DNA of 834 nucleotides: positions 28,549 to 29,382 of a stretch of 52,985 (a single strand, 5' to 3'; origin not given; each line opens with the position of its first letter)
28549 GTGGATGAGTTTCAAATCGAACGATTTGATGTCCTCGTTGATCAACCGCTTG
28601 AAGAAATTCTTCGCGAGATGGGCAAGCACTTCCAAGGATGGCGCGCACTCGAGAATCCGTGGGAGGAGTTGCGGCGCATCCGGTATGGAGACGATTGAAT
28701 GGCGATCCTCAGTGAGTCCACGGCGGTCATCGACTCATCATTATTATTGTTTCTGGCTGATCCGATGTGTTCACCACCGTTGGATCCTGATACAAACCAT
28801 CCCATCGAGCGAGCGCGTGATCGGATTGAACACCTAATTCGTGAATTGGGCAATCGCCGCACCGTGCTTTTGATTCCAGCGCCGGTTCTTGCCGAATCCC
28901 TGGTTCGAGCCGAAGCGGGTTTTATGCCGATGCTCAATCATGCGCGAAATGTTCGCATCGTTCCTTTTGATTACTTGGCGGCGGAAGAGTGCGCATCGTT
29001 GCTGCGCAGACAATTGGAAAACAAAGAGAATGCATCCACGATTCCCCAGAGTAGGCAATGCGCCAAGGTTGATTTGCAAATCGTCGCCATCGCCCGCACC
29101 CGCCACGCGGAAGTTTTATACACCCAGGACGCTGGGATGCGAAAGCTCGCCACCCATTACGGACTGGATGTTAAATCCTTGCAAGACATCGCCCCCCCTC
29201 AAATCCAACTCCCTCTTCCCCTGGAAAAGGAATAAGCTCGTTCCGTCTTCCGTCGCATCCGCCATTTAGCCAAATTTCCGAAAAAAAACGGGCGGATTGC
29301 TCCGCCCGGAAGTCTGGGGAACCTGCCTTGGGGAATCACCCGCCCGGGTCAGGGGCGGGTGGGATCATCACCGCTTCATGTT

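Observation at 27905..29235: Candidate undescribed two-gene module: unknown 251-aa protein translationally coupled to a PIN-like nuclease, with a perfect palindromic operator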

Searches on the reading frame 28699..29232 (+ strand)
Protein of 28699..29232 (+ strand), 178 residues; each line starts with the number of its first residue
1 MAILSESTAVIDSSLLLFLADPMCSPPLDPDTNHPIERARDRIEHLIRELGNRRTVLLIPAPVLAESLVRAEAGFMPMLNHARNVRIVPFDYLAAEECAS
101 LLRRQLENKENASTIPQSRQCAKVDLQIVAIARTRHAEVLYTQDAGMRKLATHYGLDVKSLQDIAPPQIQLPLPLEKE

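Call 3: search_protein_families(library=pfam, proteins=[window:28699-29232:+], max_evalue=1)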
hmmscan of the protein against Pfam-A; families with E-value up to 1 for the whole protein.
window:28699-29232:+ (178 aa): 2 families
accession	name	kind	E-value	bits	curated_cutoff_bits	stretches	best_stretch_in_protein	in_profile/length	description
PF01850.27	PIN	-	0.00044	21.3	23.6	1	31-151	4-118/120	PIN domain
PF11743.13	DUF3301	-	0.19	11.9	25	1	105-158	17-69/95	Protein of unknown function (DUF3301)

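Call 4: search_protein_families(library=ncbifam, proteins=[window:28699-29232:+], max_evalue=1)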
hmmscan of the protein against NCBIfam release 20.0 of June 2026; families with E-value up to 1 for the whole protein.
window:28699-29232:+ (178 aa): 0 families

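Call 5: search_protein_families(library=padloc, proteins=[window:28699-29232:+], max_evalue=1)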
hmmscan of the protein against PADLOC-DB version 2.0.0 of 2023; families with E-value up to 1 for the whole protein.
window:28699-29232:+ (178 aa): 1 family
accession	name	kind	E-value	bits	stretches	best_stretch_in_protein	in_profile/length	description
PDLC04421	PDC-M11A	-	0.0081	12.9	1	115-162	88-137/486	-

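Call 6: search_protein_families(library=phrogs, proteins=[window:28699-29232:+], max_evalue=1)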
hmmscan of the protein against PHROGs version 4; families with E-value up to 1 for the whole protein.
window:28699-29232:+ (178 aa): 2 families
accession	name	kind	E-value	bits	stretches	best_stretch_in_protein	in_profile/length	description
phrog_21691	-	unknown function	1e-21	78.5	1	36-177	18-164/168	-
phrog_33407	-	unknown function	0.063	13.8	1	18-141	61-172/294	-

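Call 8: find_homologous_proteins(query=window:28699-29232:+)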
Query window:28699-29232:+ (178 aa): 3 proteins with E <= 0.001 among 229 candidates.
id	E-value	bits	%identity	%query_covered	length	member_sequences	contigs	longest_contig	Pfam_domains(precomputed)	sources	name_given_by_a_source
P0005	2.0e-109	381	100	100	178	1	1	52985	-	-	-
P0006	3.1e-23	100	41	94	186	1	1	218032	PF01850.28,PF11848.14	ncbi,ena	-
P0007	5.4e-20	90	40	96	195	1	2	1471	PF01850.28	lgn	-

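Call 10: find_encoding_contigs(protein=P0006, flank=6000)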
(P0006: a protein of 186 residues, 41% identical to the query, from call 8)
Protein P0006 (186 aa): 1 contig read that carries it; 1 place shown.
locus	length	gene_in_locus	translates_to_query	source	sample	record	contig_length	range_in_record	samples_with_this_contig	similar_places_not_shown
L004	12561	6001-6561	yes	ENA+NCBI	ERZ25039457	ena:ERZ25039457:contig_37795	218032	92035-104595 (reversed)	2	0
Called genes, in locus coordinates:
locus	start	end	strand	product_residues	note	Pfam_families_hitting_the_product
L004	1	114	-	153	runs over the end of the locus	PF06319:MmcB-like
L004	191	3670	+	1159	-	PF05992:SbmA_BacA, PF06472:ABC_membrane_2, PF00005:ABC_tran, PF01336:tRNA_anti-codon, PF00152:tRNA-synt_2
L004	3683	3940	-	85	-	-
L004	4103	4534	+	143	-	PF11008:DUF2846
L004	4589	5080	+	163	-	PF11008:DUF2846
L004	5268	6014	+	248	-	-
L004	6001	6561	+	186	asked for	PF01850:PIN, PF11848:DUF3368 (faint)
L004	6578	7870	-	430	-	PF00005:ABC_tran, PF13304:AAA_21 (faint), PF09821:AAA_assoc_C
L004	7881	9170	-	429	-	PF00528:BPD_transp_1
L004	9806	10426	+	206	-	PF13640:2OG-FeII_Oxy_3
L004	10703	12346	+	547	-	PF19577:DcaP, PF02530:Porin_2, PF19577:DcaP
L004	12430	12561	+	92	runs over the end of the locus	PF07798:CCDC90-like (faint)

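Call 19: search_solved_structures(query=A2, max_evalue=10)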
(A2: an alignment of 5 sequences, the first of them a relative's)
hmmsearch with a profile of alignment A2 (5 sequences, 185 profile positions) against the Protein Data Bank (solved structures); distinct sequences matched with E-value up to 10: 3.
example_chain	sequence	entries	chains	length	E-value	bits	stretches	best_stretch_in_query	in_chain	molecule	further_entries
5cwd_A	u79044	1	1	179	0.0017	21.3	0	139-169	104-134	Designed helical repeat protein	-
6fwx_A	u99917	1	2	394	0.062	16.2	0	58-79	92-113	Titin,Titin,Titin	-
8onu_A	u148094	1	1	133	0.93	12.3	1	107-149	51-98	Lipopolysaccharide export system protein LptA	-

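Call 21: search_dna_similar(query=window:28699-29232:+, collection=phages, mode=protein, max_evalue=0.001)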
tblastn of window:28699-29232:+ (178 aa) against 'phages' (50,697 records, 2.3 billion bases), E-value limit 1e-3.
Records with a match: 2; places in all: 2; records where one place covers at least 80% of the query: 0.
Best place of each record, by identity: <60% 2.
By first word of the organism name: Pseudomonas 2.
By host as written in the record: Pseudomonas aeruginosa 382 1; Pseudomonas aeruginosa PA14 1.
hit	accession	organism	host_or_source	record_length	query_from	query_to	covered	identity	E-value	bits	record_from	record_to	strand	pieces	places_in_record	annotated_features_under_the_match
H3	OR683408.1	Pseudomonas phage Ostro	Pseudomonas aeruginosa 382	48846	42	157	65%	29.4%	7e-5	48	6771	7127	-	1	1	nuclease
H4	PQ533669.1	Pseudomonas phage Pacha_bin_1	Pseudomonas aeruginosa PA14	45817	42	157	65%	29.4%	1e-4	47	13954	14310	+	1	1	hypothetical protein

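Call 34: find_related_loci(query=A2, collection=genome_contigs, flank=6000)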
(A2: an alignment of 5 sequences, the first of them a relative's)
Query A2 (178 aa) in genome_contigs; peptide patterns used: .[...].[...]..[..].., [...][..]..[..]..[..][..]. (x = any residue, [..] = any of these).
423 stretches matched a pattern; 353 encode a relative of the query (tblastn E <= 1e-3); the best 80 are kept; 80 distinct loci.
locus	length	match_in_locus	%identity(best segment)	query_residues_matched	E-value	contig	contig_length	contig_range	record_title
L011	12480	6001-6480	44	10-167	1e-32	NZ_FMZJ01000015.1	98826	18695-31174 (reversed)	Sphingomonas sp. YR710, whole genome shotgun sequence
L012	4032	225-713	42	10-170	2e-32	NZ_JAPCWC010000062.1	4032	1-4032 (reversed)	Novosphingobium clariflavum strain 164 62, whole genome shotgun sequence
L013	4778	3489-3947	44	10-156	9e-32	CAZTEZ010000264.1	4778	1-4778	MAG TPA_asm: uncultured Bacteroidia bacterium isolate SRP141376_co3_110 genome assembly, contig: NODE_45055_length_4778_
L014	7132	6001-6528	39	10-178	2e-31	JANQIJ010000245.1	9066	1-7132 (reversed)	MAG: Rhodospirillales bacterium isolate PL24a_bin.49 k99_448012, whole genome shotgun sequence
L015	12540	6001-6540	41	2-176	2e-30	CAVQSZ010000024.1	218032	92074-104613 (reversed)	MAG: uncultured Alphaproteobacteria bacterium isolate MFD00031.bin.2.110 genome assembly, contig: contig_37795, whole ge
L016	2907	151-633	41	10-168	2e-30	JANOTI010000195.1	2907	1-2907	MAG: Sphingomonadales bacterium isolate VAR_39_metabat_317 VAR_39_k141_2178691, whole genome shotgun sequence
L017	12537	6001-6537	39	5-176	5e-30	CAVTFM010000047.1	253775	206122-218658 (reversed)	MAG: uncultured Alphaproteobacteria bacterium isolate MFD00822.bin.2.115 genome assembly, contig: contig_76771, whole ge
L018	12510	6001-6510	38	9-175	5e-30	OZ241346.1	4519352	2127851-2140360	MAG: Candidatus Azotimanducaceae bacterium isolate 1a084ade-5f57-4f91-b07c-c4cd22397a73 genome assembly, chromosome: 1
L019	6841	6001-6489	39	10-176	6e-29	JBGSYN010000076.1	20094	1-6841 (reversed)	MAG: Geminicoccaceae bacterium isolate JTS-RE91 k141_5290561, whole genome shotgun sequence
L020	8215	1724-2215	39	10-176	2e-28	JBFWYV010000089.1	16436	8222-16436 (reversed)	MAG: Hyphomicrobiaceae bacterium isolate CA_2019_TPBS_172 NODE_15253_length_16436_cov_3.605678_TPBS, whole genome shotgu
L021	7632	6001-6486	38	10-174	2e-28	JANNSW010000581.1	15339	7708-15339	MAG: Hyphomicrobiaceae bacterium isolate SOY_31_metabat_124 SOY_31_k141_3504419, whole genome shotgun sequence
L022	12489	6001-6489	38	10-168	3e-28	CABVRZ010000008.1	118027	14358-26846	MAG: uncultured Nitrospira sp. isolate Nitrospira sp. RBC069 genome assembly, contig: MAG069_8, whole genome shotgun seq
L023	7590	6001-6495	39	10-169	6e-28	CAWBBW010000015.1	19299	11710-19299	MAG: uncultured Alphaproteobacteria bacterium isolate MFD00731.bin.2.52 genome assembly, contig: contig_40560, whole gen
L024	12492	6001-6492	39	10-176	6e-28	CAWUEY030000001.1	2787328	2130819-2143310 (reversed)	MAG: Rhodospirillales bacterium isolate 4fd3a609-4b20-488f-a53c-3ffcb215da44 genome assembly, contig: contig_1, whole ge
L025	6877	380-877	40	10-168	1e-27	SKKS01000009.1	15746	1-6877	MAG: Rhodobacteraceae bacterium isolate CSSed162cmA_174R1 CSSed16-2cmA-9697, whole genome shotgun sequence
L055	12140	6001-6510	34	10-173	1e-24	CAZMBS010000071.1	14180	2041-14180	MAG TPA_asm: uncultured Streptomycetaceae bacterium isolate SRP150892_co2_124 genome assembly, contig: NODE_6222_length_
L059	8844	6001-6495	35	9-170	2e-24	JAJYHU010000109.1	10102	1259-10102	MAG: Acidobacteria bacterium isolate DBS1-3.bin89 NODE_14006_length_10102_cov_1.36882, whole genome shotgun sequence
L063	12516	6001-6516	34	10-173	1e-23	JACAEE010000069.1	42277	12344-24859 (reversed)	MAG: Hydrogenophilaceae bacterium isolate L.E.AP.39 k119_301187, whole genome shotgun sequence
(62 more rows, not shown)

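Call 42: search_protein_families(library=pfam, alignment_id=A4, max_evalue=0.01)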
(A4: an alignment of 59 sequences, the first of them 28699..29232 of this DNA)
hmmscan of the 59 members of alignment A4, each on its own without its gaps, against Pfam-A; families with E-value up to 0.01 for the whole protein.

A. member 1, window:28699-29232:+ (178 aa): 1 family
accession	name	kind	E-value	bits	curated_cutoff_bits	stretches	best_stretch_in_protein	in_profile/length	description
PF01850.27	PIN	-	0.00044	21.3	23.6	1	31-151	4-118/120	PIN domain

B. families by the number of members that match (of 59 scanned): 3 families
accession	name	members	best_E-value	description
PF01850.27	PIN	52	1.5e-08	PIN domain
PF13638.12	PIN_4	3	0.00012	PIN domain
PF18477.7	PIN_9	1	0.0078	PIN like domain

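Call 61: search_protein_families(library=pfam, alignment_id=A6, max_evalue=0.00001)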
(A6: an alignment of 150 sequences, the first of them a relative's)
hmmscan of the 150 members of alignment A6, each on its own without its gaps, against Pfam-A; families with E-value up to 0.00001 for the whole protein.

A. member 1, L021:6564-7301:+ (246 aa): 0 families

B. families by the number of members that match (of 150 scanned): 85 families (the first 25 are shown)
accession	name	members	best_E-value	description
PF12760.12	Zn_ribbon_IS1595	10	2.9e-16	Transposase zinc-ribbon domain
PF12762.13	DDE_Tnp_IS1595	9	7.8e-42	ISXO2-like transposase domain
PF00884.28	Sulfatase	4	1.3e-48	Sulfatase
PF01663.27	Phosphodiest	4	3.9e-12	Type I phosphodiesterase / nucleotide pyrophosphatase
PF02515.22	CoA_transf_3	2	3e-180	CoA-transferase family III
PF09848.15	SLFN-g3_helicase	2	4.4e-65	Schlafen group 3, DNA/RNA helicase domain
PF00296.26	Bac_luciferase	2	4.3e-54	Luciferase-like monooxygenase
PF00881.29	Nitroreductase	2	2e-34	Nitroreductase family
PF01609.27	DDE_Tnp_1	2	9.8e-32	Transposase DDE domain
PF00561.26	Abhydrolase_1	2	7e-23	alpha/beta hydrolase fold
PF12697.13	Abhydrolase_6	2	8.3e-14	Alpha/beta hydrolase family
PF16347.10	SGSH_C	2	1.2e-13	N-sulphoglucosamine sulphohydrolase, C-terminal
PF12146.15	Hydrolase_4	2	8.5e-11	Serine aminopeptidase, S33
PF03781.23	FGE-sulfatase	1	2.8e-99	Sulfatase-modifying factor enzyme 1-like domain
PF00905.27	Transpeptidase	1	4.5e-75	Penicillin binding protein transpeptidase domain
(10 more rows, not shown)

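Call 62: search_protein_families(library=padloc, alignment_id=A6, max_evalue=0.00001)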
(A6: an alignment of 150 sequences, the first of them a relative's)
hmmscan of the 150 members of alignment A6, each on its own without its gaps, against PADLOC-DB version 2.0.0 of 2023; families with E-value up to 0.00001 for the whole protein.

A. member 1, L021:6564-7301:+ (246 aa): 0 families

B. families by the number of members that match (of 150 scanned): 56 families (the first 25 are shown)
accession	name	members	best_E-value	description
PDLC03631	REase_MTase_IIG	2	6.4e-106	Type IIG restriction enzyme-methyltransferase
PDLC01078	C3a156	2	3e-15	oxidoreductase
PDLC02372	Nhi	2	1.1e-12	-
PDLC02350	AbiO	2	4.9e-12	AbiO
PDLC04925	PDC-S14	2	6.7e-08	-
PDLC04923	PDC-S14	2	8.3e-07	-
PDLC02990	DarG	1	5.4e-139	-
PDLC03636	MTase_III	1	4.3e-96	Type III methyltransferase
PDLC02227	AbiEi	1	2.2e-67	AbiEi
PDLC03610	REase_MTase_IIG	1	1.1e-63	Type IIG restriction enzyme-methyltransferase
PDLC03644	MTase_III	1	1.6e-62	Type III methyltransferase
PDLC03634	MTase_III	1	1.1e-50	Type III methyltransferase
PDLC03635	MTase_III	1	4.1e-42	Type III methyltransferase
PDLC01062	Csx16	1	1.1e-41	a.k.a. cas_VVA1548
PDLC03637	MTase_III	1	6.3e-41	Type III methyltransferase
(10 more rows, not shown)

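Call 67: find_related_loci(query=A2, collection=viral_contigs, flank=5000)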
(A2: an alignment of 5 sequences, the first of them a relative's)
Query A2 (178 aa) in viral_contigs; peptide patterns used: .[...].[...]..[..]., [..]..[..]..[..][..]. (x = any residue, [..] = any of these).
87 stretches matched a pattern; 32 encode a relative of the query (tblastn E <= 1e-3); 32 distinct loci.
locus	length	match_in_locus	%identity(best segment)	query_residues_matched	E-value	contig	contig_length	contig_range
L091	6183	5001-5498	41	10-170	1e-29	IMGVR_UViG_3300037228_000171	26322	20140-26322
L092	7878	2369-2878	36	7-173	3e-23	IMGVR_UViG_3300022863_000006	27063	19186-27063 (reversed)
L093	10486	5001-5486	38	11-176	6e-23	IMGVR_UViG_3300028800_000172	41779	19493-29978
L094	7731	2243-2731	34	10-176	6e-22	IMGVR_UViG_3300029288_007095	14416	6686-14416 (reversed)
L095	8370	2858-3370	32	10-178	3e-20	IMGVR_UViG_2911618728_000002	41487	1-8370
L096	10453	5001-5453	34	29-178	2e-18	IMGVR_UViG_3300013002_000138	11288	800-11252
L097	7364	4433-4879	30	40-177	1e-17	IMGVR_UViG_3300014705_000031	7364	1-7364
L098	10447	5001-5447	30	40-177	4e-17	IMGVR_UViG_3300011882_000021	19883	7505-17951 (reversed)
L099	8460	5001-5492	31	10-173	7e-17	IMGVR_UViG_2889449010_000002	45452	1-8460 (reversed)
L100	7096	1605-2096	38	10-177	2e-16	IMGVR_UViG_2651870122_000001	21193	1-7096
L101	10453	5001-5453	32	29-178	7e-15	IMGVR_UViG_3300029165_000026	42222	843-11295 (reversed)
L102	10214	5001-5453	32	29-178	7e-15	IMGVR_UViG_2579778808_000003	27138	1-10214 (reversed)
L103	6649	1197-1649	32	29-178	5e-16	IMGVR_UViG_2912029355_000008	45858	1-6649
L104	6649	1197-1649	32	29-178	5e-16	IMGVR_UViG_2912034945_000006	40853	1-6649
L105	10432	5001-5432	30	28-170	1e-15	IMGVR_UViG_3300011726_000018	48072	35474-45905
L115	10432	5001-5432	31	29-171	8e-14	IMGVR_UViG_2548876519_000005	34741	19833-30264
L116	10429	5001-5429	32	29-170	4e-13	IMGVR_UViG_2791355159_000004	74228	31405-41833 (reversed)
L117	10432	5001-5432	31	29-171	1e-12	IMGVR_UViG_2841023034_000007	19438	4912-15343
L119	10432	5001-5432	29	29-171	4e-12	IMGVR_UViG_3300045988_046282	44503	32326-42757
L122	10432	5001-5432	31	29-171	8e-14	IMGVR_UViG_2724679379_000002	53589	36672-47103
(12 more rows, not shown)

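Call 72: search_protein_families(library=pfam, proteins=[L096:3384-4091:+, L116:3200-3910:+, L117:3325-4038:+, L119:3395-4081:+, L122:3393-4067:+, L115:3457-3996:+, L101:3519-3902:+, L105:3734-4117:+, L098:3310-3924:+, L093:3273-4217:+], max_evalue=0.001)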
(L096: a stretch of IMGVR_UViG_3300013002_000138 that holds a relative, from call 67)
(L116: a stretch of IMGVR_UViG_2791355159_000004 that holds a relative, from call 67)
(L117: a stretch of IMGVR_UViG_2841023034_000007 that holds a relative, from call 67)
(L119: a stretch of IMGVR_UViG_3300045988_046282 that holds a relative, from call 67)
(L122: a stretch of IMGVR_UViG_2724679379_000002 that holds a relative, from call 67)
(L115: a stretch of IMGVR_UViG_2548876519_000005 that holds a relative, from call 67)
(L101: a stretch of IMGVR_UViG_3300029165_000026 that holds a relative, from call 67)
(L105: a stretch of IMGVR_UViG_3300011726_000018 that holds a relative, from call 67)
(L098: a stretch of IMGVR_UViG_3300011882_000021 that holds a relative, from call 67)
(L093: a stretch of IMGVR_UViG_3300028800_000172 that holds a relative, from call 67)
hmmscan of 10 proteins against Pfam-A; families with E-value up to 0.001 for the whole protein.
L096:3384-4091:+ (236 aa): 3 families
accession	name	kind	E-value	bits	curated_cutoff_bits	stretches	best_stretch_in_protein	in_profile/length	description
PF00717.28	Peptidase_S24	-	6.9e-25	87.5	23.3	1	108-229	1-116/116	Peptidase S24-like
PF01381.28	HTH_3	-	2.7e-07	31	23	1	27-76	6-55/55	Helix-turn-helix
PF13560.12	HTH_31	-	0.0003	21.5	27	1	28-75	12-60/64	Helix-turn-helix domain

L116:3200-3910:+ (237 aa): 3 families
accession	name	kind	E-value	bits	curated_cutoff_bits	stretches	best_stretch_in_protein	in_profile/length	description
PF00717.28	Peptidase_S24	-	4.9e-23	81.5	23.3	1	105-227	1-116/116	Peptidase S24-like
PF01381.28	HTH_3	-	1.6e-11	44.5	23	1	24-77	3-55/55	Helix-turn-helix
PF13560.12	HTH_31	-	0.00055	20.6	27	1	29-73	12-57/64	Helix-turn-helix domain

L117:3325-4038:+ (238 aa): 3 families
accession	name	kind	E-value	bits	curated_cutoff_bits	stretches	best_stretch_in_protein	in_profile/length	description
PF00717.28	Peptidase_S24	-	4.5e-23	81.6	23.3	1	110-231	1-116/116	Peptidase S24-like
PF01381.28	HTH_3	-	5.9e-09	36.3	23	1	26-78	4-55/55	Helix-turn-helix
PF13560.12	HTH_31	-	0.00011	22.9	27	1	30-77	12-60/64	Helix-turn-helix domain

L119:3395-4081:+ (229 aa): 4 families
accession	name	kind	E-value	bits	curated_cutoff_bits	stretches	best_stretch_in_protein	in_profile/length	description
PF00717.28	Peptidase_S24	-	6.1e-18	65.1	23.3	1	95-218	5-116/116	Peptidase S24-like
PF01381.28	HTH_3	-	4.4e-13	49.5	23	1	9-62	1-55/55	Helix-turn-helix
PF13560.12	HTH_31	-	1e-09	39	27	1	5-59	2-58/64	Helix-turn-helix domain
PF12844.13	HTH_19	-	5.6e-05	23.4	30.2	1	7-67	2-63/64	Helix-turn-helix domain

L122:3393-4067:+ (225 aa): 5 families
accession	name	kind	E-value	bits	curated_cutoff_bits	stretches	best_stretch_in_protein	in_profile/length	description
PF00717.28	Peptidase_S24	-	1.4e-15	57.5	23.3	1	90-214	5-116/116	Peptidase S24-like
PF01381.28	HTH_3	-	7.6e-12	45.5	23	1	7-61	1-55/55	Helix-turn-helix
PF13560.12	HTH_31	-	2.4e-10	41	27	1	4-60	3-60/64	Helix-turn-helix domain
PF13443.12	HTH_26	-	1.2e-09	38.7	22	1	6-63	1-59/63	Cro/C1-type HTH DNA-binding domain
PF12844.13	HTH_19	-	1.6e-06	28.3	30.2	1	4-66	1-63/64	Helix-turn-helix domain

L115:3457-3996:+ (180 aa): 0 families

L101:3519-3902:+ (128 aa): 1 family
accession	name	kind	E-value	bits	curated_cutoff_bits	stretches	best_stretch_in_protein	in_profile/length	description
PF01381.28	HTH_3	-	8.7e-08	32.5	23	1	18-67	5-55/55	Helix-turn-helix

L105:3734-4117:+ (128 aa): 1 family
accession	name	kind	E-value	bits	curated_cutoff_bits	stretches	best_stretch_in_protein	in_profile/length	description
PF01381.28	HTH_3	-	9.9e-07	29.1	23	1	21-67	8-55/55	Helix-turn-helix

L098:3310-3924:+ (205 aa): 0 families

L093:3273-4217:+ (315 aa): 2 families
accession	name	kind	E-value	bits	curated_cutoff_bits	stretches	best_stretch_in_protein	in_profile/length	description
PF12762.13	DDE_Tnp_IS1595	-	5e-38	130.9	27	1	132-275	5-153/153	ISXO2-like transposase domain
PF12760.12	Zn_ribbon_IS1595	-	1.7e-08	34.8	25.4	1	11-57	2-45/46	Transposase zinc-ribbon domain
